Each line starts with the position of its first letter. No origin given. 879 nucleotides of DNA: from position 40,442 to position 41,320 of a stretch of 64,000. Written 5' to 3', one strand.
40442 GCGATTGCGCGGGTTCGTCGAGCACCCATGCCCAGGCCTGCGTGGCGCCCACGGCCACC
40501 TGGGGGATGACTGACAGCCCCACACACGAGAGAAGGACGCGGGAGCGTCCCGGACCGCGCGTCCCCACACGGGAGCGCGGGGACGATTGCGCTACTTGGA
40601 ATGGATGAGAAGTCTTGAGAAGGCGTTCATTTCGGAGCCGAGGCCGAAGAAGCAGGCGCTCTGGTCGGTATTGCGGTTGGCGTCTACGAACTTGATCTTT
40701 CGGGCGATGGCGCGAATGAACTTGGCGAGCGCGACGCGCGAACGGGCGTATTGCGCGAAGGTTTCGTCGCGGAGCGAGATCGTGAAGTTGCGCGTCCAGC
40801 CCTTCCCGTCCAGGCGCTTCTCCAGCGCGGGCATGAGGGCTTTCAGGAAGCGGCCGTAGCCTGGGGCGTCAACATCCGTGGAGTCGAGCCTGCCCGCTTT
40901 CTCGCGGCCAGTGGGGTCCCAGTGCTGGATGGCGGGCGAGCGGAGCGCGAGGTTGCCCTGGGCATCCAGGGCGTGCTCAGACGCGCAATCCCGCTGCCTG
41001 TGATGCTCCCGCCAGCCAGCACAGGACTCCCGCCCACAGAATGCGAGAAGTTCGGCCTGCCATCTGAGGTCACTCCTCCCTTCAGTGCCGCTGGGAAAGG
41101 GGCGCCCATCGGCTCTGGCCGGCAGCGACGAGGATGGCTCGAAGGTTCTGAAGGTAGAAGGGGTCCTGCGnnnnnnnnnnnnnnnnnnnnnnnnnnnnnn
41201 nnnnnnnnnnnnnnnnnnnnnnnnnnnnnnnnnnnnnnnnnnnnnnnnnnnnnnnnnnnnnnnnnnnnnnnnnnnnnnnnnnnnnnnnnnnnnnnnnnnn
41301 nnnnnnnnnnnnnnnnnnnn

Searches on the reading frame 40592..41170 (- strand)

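Call 66: search_protein_families(library=pfam, proteins=[window:40592-41170:-], max_evalue=0.001)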
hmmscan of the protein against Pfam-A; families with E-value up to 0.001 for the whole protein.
window:40592-41170:- (192 aa): 1 family
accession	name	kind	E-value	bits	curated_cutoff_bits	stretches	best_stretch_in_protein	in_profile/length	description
PF13320.12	GH123_cat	-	8.2e-07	29.1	23.1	1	78-167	106-191/324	Glycoside hydrolase 123, catalytic domain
